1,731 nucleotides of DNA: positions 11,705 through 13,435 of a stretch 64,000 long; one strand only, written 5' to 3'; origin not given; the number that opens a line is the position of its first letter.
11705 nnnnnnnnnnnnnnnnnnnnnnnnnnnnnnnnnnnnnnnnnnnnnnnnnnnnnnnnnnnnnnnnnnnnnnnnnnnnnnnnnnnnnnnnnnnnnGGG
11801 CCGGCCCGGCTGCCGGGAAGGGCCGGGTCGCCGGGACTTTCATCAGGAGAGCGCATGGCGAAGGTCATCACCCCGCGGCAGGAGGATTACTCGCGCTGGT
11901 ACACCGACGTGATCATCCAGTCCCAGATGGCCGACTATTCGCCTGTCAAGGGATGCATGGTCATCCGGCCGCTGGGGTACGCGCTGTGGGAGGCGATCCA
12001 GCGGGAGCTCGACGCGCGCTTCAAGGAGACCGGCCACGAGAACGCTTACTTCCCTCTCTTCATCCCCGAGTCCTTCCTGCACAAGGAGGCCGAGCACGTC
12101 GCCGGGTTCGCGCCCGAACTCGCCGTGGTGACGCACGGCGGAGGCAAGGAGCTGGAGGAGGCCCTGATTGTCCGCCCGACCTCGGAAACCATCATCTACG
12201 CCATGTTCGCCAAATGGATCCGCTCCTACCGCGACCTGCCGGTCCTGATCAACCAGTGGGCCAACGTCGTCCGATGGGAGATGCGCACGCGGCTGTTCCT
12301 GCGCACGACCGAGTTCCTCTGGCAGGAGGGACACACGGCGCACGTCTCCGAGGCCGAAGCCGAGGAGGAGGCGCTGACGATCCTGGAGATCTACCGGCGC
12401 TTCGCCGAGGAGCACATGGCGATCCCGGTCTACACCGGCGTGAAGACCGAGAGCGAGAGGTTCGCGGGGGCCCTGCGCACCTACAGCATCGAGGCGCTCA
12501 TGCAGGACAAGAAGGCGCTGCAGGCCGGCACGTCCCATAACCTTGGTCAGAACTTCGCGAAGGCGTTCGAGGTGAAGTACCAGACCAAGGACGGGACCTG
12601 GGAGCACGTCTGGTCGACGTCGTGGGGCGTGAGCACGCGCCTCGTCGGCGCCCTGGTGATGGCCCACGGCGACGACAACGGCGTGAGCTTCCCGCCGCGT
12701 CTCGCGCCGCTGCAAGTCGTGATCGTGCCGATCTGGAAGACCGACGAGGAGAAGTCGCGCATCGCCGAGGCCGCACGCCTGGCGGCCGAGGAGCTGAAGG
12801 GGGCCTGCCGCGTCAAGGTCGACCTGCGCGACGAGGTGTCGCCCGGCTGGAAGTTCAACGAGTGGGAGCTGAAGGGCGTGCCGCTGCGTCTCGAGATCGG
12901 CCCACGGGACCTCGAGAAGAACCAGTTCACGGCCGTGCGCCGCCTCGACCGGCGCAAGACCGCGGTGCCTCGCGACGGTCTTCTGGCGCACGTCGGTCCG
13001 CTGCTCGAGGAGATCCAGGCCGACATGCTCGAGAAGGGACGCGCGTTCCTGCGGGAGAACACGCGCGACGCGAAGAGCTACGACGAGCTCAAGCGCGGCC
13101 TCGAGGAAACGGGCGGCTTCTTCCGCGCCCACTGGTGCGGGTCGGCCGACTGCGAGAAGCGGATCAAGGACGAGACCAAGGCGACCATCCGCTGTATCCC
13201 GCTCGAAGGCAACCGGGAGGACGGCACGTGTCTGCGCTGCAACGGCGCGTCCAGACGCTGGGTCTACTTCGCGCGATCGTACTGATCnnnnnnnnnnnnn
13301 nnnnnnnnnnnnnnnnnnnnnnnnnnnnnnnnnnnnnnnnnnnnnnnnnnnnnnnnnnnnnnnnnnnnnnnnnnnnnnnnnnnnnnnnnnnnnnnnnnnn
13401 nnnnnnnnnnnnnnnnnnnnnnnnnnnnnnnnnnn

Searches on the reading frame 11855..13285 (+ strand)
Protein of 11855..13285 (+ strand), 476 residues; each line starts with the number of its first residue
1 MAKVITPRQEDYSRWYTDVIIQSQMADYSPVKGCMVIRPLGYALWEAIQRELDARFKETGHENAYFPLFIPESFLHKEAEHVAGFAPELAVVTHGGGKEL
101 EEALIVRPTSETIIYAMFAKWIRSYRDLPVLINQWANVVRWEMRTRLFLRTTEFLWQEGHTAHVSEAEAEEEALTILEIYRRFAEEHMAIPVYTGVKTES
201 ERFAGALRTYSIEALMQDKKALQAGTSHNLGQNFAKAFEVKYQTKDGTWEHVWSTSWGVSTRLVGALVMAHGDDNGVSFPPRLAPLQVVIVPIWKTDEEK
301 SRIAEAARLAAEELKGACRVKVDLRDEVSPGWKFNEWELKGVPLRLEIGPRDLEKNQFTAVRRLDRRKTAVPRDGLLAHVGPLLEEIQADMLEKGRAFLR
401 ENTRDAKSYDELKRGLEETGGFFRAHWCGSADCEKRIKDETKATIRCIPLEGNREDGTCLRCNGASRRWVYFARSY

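Call 79: search_protein_families(library=pfam, proteins=[window:11855-13285:+], max_evalue=0.000001)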
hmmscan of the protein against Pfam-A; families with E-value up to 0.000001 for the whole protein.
window:11855-13285:+ (476 aa): 3 families
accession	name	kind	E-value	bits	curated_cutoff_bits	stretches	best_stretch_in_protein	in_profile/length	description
PF09180.16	ProRS-C_1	-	1.2e-23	83.5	31.5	1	409-476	1-71/71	Prolyl-tRNA synthetase, C-terminal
PF00587.30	tRNA-synt_2b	-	3.5e-19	70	29.3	1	99-268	6-176/179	tRNA synthetase class II core domain (G, H, P, S and T)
PF03129.25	HGTP_anticodon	-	4.5e-16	59.2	21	1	287-378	1-89/94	Anticodon binding domain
